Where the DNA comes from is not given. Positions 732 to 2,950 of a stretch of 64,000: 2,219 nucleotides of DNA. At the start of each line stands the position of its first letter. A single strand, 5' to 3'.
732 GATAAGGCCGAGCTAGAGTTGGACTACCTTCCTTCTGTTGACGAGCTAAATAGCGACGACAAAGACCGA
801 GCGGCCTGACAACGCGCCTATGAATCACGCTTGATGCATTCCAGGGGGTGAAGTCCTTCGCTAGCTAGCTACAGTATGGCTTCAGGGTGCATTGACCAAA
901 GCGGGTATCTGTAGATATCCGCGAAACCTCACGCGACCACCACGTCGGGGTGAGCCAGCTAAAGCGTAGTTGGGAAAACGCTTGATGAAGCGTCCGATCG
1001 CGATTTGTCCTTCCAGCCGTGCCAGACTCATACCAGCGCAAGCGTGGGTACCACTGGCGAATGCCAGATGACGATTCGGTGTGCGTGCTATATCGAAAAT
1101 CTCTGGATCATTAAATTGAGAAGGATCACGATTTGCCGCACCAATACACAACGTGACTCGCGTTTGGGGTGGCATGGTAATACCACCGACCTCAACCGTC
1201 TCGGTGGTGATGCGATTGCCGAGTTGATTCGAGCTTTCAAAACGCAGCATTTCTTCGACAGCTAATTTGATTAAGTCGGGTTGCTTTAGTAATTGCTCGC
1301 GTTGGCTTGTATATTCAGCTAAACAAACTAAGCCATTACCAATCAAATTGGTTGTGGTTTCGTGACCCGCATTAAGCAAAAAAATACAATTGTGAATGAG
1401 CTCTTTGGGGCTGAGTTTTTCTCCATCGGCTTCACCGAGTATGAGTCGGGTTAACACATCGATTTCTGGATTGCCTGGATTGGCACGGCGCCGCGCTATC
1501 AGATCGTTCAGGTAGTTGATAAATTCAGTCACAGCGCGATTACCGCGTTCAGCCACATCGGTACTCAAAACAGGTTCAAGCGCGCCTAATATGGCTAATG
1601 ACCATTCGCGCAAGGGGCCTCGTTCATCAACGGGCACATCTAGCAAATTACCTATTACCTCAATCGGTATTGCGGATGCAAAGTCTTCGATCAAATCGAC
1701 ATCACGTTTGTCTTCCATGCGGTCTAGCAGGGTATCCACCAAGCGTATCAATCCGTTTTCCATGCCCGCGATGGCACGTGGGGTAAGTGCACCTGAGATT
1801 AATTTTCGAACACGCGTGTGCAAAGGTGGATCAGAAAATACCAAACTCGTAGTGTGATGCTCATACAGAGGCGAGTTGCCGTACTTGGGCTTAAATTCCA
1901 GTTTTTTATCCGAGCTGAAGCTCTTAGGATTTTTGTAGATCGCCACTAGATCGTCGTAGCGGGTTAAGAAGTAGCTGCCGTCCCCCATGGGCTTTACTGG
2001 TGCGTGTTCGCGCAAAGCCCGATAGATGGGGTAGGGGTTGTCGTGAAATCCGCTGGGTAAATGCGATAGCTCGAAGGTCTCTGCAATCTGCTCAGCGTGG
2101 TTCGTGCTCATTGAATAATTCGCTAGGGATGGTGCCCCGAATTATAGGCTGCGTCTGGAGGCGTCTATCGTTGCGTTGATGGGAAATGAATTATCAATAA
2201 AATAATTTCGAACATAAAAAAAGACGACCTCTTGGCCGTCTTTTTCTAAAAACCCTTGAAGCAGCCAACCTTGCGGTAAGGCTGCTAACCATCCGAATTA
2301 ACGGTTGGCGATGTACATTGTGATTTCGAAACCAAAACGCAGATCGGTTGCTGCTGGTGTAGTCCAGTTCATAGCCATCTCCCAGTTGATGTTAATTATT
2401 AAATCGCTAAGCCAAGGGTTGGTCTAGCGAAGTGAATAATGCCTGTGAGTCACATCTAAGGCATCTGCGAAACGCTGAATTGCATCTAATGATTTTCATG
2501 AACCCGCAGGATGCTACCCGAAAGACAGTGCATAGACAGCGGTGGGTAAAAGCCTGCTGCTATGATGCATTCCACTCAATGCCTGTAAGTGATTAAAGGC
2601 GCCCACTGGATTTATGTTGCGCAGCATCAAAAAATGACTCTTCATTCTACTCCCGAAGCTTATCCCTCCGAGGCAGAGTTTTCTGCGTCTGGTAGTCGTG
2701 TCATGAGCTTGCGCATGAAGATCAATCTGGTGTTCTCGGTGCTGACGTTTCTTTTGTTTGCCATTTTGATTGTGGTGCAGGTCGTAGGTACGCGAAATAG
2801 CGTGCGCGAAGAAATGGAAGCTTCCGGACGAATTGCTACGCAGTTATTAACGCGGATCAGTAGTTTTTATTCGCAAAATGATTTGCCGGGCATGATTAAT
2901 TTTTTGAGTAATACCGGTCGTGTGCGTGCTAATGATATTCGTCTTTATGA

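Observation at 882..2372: Unannotated PqqA-type peptide gene with no pqqBCDE, sitting just upstream of a lone cytochrome P450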

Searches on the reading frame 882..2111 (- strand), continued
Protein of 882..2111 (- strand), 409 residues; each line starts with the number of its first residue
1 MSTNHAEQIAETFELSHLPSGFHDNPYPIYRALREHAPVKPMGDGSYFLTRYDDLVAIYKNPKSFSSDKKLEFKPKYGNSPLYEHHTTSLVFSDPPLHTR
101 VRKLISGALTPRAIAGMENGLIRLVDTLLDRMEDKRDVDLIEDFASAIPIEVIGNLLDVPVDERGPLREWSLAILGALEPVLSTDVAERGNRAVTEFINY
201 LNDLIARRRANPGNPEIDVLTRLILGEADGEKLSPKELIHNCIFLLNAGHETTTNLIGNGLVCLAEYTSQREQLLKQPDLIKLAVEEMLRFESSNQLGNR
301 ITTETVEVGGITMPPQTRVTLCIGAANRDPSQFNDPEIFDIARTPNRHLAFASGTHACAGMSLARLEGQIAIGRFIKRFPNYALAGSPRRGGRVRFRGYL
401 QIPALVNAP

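Call 19: search_solved_structures(query=window:882-2111:-, max_evalue=1e-20)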
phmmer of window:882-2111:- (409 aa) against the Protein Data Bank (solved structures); distinct sequences matched with E-value up to 1e-20: 378 (the best 60 are shown).
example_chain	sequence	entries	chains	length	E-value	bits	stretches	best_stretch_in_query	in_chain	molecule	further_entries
3ejb_B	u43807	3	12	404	2e-73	250.7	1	18-390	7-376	Biotin biosynthesis cytochrome P450-like enzyme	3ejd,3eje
6gk5_A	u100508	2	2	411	2.6e-66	227.3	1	24-389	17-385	Cytochrome P450 CYP267B1 protein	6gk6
4yzr_A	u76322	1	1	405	1.7e-64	221.3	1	21-389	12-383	Polyketide biosynthesis cytochrome P450 PksS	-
5gnl_A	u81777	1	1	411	1.8e-64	221.2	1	20-385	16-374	Vitamin D(3) 25-hydroxylase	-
5gnm_A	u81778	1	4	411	2.4e-64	220.8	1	20-385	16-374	Vitamin D(3) 25-hydroxylase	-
3a4g_A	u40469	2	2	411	2.4e-64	220.8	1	20-385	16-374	Vitamin D hydroxylase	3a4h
8vxi_A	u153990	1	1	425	3.1e-64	220.5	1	37-393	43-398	CYP125MRCA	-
8yhn_A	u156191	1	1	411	3.2e-64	220.4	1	20-399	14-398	Cytochrome P450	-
3a4z_A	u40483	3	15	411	5.7e-64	219.6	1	20-385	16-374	Vitamin D hydroxylase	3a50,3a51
1z8q_A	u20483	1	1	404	8.8e-64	219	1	21-384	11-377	6-deoxyerythronolide B hydroxylase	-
3vrm_A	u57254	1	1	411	1.2e-63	218.5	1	20-385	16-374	Vitamin D(3) 25-hydroxylase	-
1z8p_A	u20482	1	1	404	3.2e-63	217.1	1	21-384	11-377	6-deoxyerythronolide B hydroxylase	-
1jip_A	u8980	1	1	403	3.2e-63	217.1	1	21-384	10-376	CYTOCHROME P450 107A1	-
8vxg_A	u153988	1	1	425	4e-63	216.8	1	37-393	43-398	CYP125MRCA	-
1z8o_A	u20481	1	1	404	4.4e-63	216.7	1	21-384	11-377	6-deoxyerythronolide B hydroxylase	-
1jio_A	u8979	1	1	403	4.4e-63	216.6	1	21-384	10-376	CYTOCHROME P450 107A1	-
1egy_A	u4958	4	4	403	4.9e-63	216.5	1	21-384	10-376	CYTOCHROME P450ERYF | CYTOCHROME P450 107A1 | CYTOCHROME P450 ERYF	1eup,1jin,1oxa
8w6z_A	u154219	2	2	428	1.6e-59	204.9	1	6-390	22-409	Cytochrome P450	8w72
7wex_A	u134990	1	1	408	3.7e-59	203.7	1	20-404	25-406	Cytochrome P450 hydroxylase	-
5vws_A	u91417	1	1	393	6.1e-59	203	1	30-381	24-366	Cytochrome P450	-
7y9o_A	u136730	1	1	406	8.5e-58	199.3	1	25-380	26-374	Cytochrome P450 monooxygenase YjiB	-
4z5p_A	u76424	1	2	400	3.2e-57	197.4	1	27-386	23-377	Cytochrome P450 hydroxylase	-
7y97_A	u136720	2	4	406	4.8e-57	196.8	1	25-380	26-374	Cytochrome P450 monooxygenase YjiB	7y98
5l90_A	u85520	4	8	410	5.2e-57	196.7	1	24-382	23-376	Cytochrome P450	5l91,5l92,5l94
4rm4_A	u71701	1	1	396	1.3e-55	192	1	25-382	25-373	Cytochrome P450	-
1q5d_A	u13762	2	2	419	1.4e-55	192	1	10-399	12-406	P450 epoxidase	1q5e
5ofq_A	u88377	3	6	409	1.4e-55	191.9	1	26-378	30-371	Cytochrome P450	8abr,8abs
4ggv_A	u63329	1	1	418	2.9e-55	190.9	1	42-381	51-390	Cytochrome P450 superfamily protein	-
3r9b_A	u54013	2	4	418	4.5e-55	190.3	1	2-400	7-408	CYTOCHROME P450 164A2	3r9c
8gue_A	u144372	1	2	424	7.5e-55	189.6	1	13-388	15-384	Cytochrome P450 monooxygenase PikC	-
7xbm_A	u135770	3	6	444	8.6e-55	189.4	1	13-388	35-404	Cytochrome P450 monooxygenase PikC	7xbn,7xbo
2bvj_A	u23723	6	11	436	1.5e-54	188.6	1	13-388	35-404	CYTOCHROME P450 MONOOXYGENASE | CYTOCHROME P450 HYDROXYLASE PIKC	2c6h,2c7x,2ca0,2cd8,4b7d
2whw_A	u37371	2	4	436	6.8e-54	186.4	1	13-388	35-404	CYTOCHROME P450 MONOOXYGENASE | CYTOCHROME P450 HYDROXYLASE PIKC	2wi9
2vz7_A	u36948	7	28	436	6.9e-54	186.4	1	13-388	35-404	CYTOCHROME P450 MONOOXYGENASE | CYTOCHROME P450 HYDROXYLASE PIKC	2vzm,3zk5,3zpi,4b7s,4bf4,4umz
2z3t_A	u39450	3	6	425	7.8e-54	186.2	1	25-380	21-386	Cytochrome P450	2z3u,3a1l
9kpp_A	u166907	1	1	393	4.5e-53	183.7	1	30-390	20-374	Cytochrome P450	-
9kpu_A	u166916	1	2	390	4.7e-53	183.6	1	31-390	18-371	Cytochrome P450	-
4e2p_A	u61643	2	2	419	4.9e-52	180.3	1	52-382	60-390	Cytochrome P450 107B1 (P450CVIIB1)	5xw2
9w6b_A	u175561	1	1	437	6.3e-52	179.9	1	13-389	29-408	Cytochrome P450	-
5cje_A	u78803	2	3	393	7.5e-52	179.7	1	13-403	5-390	Cytochrome P450 hydroxylase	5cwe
5z9i_A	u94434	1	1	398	2.1e-51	178.2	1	51-382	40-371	Putative P450-like enzyme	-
6gmf_A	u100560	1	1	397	8.7e-51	176.2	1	24-378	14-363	Putative cytochrome P450 hydroxylase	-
2wm4_A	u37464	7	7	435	1e-50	176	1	41-390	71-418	PUTATIVE CYTOCHROME P450 124 | Methyl-branched lipid omega-hydroxylase | CYP124 in complex with inhibitor carbethoxyhexyl imidazole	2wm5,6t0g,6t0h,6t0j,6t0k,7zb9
5z9j_A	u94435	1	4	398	1.4e-50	175.4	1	51-382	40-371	Putative P450-like enzyme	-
4mm0_A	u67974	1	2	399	1.7e-50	175.2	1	28-387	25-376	P450-like monooxygenase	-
2wgy_A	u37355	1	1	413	3.1e-50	174.3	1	7-388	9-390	CYTOCHROME P450 130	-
4wpz_A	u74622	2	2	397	4.4e-50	173.8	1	76-386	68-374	Cytochrome P450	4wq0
2wh8_A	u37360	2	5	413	1.1e-49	172.5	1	7-388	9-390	PUTATIVE CYTOCHROME P450 130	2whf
7ayx_A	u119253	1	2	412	1.1e-49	172.5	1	44-382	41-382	Cytochrome P450 113A1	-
2uuq_A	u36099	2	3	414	1.9e-49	171.8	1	22-388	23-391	CYTOCHROME P450 130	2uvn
9cjg_A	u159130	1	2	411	5.2e-49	170.3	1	20-404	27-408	Cytochrome P450-G9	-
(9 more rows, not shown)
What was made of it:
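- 882..2111 (-): Cytochrome P450 (409 aa), CYP107-like; a neighbour, not part of the conserved pqqA unit. Best solved relatives are BioI at 2e-73, then CYP267B1, PksS, Vdh and EryF (call 19).
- On P450-modified RiPP gene pair: The best solved relatives are BioI, CYP267B1, PksS, Vdh and EryF (call 19).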

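Call 66: find_encoding_contigs(protein=P0004, flank=1500, max_places=5)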
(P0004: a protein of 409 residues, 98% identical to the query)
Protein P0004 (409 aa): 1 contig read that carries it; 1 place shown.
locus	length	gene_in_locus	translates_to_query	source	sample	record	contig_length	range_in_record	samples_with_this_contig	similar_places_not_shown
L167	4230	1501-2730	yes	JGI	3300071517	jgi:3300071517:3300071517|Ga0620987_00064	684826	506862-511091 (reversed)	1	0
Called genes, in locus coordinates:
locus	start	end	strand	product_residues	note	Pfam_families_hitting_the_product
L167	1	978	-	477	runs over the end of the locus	PF00672:HAMP, PF07730:HisKA_3 (weak), PF13581:HATPase_c_2 (weak), PF02518:HATPase_c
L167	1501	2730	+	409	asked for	PF00067:p450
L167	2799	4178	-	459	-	PF02646:RmuC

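Call 68: list_cluster_members(proteins=[P0103, P0106, P0112, P0101, P0104, P0016, P0019, P0100, P0094, P0115])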
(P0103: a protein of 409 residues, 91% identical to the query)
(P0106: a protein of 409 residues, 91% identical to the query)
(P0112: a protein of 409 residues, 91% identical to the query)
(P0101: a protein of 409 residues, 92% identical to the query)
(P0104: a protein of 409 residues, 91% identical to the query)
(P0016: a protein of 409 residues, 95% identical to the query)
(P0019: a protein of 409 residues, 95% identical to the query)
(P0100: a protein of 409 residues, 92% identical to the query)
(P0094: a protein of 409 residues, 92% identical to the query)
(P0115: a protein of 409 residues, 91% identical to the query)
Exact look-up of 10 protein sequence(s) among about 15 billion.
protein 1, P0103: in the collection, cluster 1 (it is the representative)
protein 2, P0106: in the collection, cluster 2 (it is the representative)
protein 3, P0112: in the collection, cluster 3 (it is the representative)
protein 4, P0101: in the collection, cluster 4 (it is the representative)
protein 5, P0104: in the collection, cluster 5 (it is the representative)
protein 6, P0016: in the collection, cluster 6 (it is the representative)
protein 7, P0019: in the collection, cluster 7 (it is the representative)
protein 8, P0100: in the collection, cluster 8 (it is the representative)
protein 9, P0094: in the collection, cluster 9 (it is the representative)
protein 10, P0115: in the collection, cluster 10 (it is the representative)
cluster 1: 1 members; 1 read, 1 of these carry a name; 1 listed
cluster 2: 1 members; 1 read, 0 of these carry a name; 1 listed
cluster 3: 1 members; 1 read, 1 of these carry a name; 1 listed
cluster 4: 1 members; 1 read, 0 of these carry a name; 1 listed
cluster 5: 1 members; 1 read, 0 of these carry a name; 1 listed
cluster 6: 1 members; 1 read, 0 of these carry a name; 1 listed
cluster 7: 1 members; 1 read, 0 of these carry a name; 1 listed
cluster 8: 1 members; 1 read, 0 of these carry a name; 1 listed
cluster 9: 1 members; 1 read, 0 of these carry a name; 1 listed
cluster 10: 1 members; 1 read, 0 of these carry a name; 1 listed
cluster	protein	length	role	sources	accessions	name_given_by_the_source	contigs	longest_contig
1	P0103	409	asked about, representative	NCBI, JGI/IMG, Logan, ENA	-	cytochrome P450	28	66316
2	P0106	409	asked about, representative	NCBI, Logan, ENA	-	-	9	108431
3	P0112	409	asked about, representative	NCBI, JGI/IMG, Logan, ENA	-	cytochrome P450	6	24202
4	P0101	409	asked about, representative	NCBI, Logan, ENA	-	-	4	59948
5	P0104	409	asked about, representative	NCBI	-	-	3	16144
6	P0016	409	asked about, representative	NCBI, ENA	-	-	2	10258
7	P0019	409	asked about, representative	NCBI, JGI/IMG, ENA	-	-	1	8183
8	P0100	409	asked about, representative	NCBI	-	-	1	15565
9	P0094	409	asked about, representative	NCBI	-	-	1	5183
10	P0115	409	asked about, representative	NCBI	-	-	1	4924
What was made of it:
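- Tried and rejected: Matching NCBI accession numbers for the P450 variants failed, because none were returned (call 68).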

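Call 94: search_protein_families(library=pfam, proteins=[L016:9275-9937:-, L016:11233-11700:+, L016:7549-8763:+, L017:9289-9777:+, L017:9605-10285:-, L017:11059-12060:+, L018:9372-9977:+, L018:11225-11863:+, L018:8331-9509:-], max_evalue=0.00001)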
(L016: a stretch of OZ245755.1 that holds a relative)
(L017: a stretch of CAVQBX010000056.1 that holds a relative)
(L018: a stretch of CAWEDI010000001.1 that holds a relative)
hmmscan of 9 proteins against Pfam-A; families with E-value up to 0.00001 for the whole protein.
L016:9275-9937:- (220 aa): 3 families
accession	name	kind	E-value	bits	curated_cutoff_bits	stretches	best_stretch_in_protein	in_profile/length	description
PF13409.12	GST_N_2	-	1.3e-13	51.8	25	1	30-90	6-69/70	Glutathione S-transferase, N-terminal domain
PF02798.26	GST_N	-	1.8e-13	51.1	20.9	1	21-89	5-75/76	Glutathione S-transferase, N-terminal domain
PF13417.12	GST_N_3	-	1.6e-12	48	22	1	29-94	10-73/75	Glutathione S-transferase, N-terminal domain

L016:11233-11700:+ (155 aa): 1 family
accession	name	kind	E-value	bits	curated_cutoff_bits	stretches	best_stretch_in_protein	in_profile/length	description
PF02639.20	DUF188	-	6.2e-45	152.5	24.3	1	21-149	1-129/130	Uncharacterized BCR, YaiI/YqxD family COG1671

L016:7549-8763:+ (404 aa): 1 family
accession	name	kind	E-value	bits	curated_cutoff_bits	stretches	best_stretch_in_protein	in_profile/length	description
PF07508.19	Recombinase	-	1.9e-06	28.5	21.1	1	35-92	39-100/102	Recombinase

L017:9289-9777:+ (162 aa): 0 families

L017:9605-10285:- (226 aa): 0 families

L017:11059-12060:+ (333 aa): 2 families
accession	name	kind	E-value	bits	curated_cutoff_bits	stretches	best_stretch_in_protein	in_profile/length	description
PF00106.31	adh_short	-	1.6e-30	106.5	26.6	1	54-255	1-189/195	short chain dehydrogenase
PF13561.12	adh_short_C2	-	1.1e-23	84.5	27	1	60-296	1-227/236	Enoyl-(Acyl carrier protein) reductase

L018:9372-9977:+ (201 aa): 3 families
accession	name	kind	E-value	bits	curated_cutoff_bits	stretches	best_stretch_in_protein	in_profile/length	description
PF13409.12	GST_N_2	-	2e-19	70.4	25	1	9-74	1-68/70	Glutathione S-transferase, N-terminal domain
PF13417.12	GST_N_3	-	1.8e-17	63.9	22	1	7-78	4-72/75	Glutathione S-transferase, N-terminal domain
PF13410.11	GST_C_2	-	4.2e-07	30.4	24.9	1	125-185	3-69/69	Glutathione S-transferase, C-terminal domain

L018:11225-11863:+ (212 aa): 0 families

L018:8331-9509:- (392 aa): 6 families
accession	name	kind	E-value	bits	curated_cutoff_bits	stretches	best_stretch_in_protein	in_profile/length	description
PF07992.20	Pyr_redox_2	-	6.7e-53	180.4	26.1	1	85-373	2-288/291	Pyridine nucleotide-disulphide oxidoreductase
PF13738.12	Pyr_redox_3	-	2e-23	83.5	30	1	158-359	100-305/305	Pyridine nucleotide-disulphide oxidoreductase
PF00070.33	Pyr_redox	-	3e-16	60.2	22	1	226-301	1-80/82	Pyridine nucleotide-disulphide oxidoreductase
PF03486.20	HI0933_like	-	4.8e-07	29.9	50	0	85-113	2-30/244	HI0933-like protein Rossmann domain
PF01134.28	GIDA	-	9.9e-07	28.6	22.1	0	86-112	2-28/391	Glucose inhibited division protein A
PF01266.30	DAO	-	3.1e-06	27.4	27.9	0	142-198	151-209/353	FAD dependent oxidoreductase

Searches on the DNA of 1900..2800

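Call 26: search_rna_families(source=window, start=1900, end=2800, threshold=evalue, max_evalue=1)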
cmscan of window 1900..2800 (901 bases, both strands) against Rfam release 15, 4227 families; matches with E-value up to 1: 1.
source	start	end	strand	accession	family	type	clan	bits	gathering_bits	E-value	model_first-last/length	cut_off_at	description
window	2666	2747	+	RF00223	IRES_Bip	Cis-reg; IRES;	-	12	40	0.31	1-263/263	no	bip internal ribosome entry site (IRES)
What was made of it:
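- Tried and rejected: Rfam found nothing in the region (call 26).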
